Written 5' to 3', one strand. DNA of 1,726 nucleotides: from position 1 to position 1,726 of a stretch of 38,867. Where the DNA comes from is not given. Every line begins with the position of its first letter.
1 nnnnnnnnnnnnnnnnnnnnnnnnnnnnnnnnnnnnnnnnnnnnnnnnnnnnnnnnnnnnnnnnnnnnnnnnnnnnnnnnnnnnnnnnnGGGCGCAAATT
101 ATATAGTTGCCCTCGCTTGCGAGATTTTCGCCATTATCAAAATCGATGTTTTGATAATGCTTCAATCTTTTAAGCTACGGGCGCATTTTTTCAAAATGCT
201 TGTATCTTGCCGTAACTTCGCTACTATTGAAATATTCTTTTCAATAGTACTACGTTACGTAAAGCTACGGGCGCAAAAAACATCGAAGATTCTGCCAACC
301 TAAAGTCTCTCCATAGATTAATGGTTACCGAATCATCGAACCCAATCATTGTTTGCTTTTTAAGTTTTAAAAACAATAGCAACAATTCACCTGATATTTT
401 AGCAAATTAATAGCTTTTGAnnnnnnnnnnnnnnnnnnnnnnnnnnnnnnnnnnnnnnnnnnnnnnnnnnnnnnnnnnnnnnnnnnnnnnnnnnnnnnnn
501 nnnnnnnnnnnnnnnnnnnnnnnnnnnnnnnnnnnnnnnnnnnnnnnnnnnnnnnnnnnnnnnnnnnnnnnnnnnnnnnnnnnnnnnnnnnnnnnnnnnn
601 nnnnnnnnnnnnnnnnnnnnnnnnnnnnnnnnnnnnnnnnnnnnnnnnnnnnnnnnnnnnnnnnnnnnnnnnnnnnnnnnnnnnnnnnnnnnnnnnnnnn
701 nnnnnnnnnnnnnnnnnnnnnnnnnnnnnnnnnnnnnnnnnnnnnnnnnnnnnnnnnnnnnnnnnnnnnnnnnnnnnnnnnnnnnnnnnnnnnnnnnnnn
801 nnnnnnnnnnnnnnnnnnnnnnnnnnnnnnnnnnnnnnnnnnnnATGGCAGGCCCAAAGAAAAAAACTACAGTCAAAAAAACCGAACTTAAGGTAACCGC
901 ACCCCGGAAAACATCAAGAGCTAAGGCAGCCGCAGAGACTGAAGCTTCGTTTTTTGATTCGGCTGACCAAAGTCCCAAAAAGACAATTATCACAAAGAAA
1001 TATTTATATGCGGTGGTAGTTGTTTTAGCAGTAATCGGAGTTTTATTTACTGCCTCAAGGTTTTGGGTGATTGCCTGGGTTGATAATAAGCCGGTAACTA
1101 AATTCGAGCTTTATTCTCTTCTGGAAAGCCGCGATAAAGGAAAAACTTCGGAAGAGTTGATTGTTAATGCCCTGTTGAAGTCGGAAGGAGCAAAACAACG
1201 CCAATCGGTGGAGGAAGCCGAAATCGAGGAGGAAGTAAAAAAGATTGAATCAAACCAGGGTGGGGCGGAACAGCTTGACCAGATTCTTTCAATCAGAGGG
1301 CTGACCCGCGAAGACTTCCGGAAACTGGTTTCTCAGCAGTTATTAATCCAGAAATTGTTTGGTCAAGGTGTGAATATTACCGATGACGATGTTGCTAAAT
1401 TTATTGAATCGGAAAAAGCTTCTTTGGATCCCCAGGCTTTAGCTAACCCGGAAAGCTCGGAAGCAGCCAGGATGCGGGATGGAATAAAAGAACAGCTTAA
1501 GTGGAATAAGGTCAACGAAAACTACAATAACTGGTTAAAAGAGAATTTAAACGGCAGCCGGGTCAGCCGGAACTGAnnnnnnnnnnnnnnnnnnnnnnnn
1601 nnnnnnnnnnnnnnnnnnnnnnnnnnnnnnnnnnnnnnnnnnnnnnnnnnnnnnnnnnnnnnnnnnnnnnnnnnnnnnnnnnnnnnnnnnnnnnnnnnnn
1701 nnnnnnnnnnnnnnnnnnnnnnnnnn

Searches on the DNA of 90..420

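Call 84: search_rna_families(source=window, start=90, end=420, threshold=evalue, max_evalue=10)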
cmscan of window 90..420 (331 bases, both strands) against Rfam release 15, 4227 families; matches with E-value up to 10: 4.
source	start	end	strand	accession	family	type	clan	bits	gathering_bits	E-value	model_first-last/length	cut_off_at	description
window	204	266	-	RF00932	mir-471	Gene; miRNA;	-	17.2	80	0.74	1-66/66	no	mir-471 microRNA precursor family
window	117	218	-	RF02902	AaHKsRNA22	Gene; sRNA;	-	13.4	39.8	4.1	1-101/101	no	Aggregatibacter sRNA 22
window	120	170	+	RF00750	mir-458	Gene; miRNA;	-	13.3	59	8.3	14-65/78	no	mir-458 microRNA precursor family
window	347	420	-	RF02060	STnc410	Gene; sRNA;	-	11.6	50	4.1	74-158/158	5'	Enterobacterial sRNA STnc410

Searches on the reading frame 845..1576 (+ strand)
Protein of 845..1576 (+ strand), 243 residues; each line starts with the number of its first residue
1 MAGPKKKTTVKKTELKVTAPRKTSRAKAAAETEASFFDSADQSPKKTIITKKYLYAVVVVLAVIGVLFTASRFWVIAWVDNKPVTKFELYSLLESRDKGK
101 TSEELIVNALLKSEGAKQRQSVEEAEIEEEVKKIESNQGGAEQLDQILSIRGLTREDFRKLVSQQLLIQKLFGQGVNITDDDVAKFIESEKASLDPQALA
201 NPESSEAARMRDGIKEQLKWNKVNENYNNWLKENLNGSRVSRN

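Call 49: search_protein_families(library=pfam, proteins=[window:845-1576:+], max_evalue=0.01)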
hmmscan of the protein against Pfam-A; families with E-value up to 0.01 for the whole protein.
window:845-1576:+ (243 aa): 3 families
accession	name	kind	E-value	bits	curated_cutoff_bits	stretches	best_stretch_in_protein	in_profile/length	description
PF13624.11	SurA_N_3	-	4.7e-06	27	27.2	1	100-171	86-161/162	SurA-like N-terminal domain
PF15807.10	MAP17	-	0.0017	18.9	29.6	0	54-133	35-112/122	Membrane-associated protein 117 kDa, PDZK1-interacting protein 1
PF01988.24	VIT1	-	0.0066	16.7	28.1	0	116-166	56-107/214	VIT family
